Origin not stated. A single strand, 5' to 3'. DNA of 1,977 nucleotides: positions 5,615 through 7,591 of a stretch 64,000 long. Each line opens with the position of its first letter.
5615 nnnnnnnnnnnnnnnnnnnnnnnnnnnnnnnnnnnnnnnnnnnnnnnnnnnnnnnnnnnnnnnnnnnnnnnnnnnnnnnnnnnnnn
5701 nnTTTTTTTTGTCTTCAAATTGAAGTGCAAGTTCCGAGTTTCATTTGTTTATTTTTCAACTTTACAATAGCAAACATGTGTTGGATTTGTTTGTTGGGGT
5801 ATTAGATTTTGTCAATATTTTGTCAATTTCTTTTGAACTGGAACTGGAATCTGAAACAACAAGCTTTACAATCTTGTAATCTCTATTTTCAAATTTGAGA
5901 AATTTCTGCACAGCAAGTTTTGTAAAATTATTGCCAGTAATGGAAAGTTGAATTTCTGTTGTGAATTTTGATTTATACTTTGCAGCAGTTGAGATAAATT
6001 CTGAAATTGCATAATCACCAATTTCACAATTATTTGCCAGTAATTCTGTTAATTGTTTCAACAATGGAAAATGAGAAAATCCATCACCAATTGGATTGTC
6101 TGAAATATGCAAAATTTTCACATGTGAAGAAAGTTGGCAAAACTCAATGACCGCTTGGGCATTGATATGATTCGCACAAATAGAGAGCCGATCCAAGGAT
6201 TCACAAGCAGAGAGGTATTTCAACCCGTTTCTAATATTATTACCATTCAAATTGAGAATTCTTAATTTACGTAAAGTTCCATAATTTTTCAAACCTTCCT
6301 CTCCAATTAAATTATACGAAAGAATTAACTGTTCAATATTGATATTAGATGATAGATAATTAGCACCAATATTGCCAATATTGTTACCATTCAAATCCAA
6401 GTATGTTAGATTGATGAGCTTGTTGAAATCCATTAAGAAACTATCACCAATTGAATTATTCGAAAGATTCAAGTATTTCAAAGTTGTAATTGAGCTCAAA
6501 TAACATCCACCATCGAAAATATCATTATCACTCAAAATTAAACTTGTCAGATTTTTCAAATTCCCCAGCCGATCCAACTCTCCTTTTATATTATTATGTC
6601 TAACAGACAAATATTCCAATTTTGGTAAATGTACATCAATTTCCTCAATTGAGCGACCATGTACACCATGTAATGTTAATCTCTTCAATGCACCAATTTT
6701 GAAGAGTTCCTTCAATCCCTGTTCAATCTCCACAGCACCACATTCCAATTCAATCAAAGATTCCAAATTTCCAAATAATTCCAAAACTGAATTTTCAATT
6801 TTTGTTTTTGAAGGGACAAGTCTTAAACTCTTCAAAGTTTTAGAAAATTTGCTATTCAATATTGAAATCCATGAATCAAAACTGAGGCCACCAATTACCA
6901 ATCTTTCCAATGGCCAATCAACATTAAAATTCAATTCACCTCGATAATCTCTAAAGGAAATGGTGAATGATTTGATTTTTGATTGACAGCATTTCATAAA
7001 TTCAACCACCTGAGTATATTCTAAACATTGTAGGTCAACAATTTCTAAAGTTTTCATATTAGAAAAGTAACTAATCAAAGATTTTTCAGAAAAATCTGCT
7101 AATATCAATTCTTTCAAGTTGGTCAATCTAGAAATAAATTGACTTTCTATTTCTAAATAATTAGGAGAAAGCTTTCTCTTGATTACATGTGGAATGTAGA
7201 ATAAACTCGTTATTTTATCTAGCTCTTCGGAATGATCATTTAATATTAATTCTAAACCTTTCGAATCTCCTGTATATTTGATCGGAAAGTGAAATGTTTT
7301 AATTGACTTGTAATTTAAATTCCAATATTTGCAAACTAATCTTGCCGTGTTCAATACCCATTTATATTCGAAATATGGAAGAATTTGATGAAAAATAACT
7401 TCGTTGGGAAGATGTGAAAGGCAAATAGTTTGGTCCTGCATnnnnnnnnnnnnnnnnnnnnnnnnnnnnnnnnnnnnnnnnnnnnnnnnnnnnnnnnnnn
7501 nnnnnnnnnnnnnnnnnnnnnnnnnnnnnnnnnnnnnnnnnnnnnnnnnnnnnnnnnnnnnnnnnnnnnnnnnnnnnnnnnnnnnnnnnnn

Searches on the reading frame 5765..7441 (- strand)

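Call 10: search_protein_families(library=pfam, max_evalue=0.001, proteins=[window:5765-7441:-])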
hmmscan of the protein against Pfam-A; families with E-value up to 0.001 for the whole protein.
window:5765-7441:- (559 aa): 7 families
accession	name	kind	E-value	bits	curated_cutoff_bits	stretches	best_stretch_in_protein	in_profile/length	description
PF12799.13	LRR_4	-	1.3e-17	63.9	27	2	319-358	1-39/44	Leucine Rich repeats (2 copies)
PF13516.12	LRR_6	-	7.7e-14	51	23.4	0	343-362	3-22/24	Leucine Rich repeat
PF13855.12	LRR_8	-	2.8e-09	37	27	2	344-403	2-61/61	Leucine rich repeat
PF23598.1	LRR_14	-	1.2e-08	34.6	40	0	315-470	43-197/353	Leucine-rich repeat region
PF00560.39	LRR_1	-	8.6e-06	25.4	20.6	0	321-342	2-23/23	Leucine Rich Repeat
PF14580.12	LRR_9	-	0.00058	19.9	30.5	0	324-409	47-131/175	Leucine-rich repeat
PF12937.12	F-box-like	-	0.00064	19.9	24.3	0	8-41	1-32/47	F-box-like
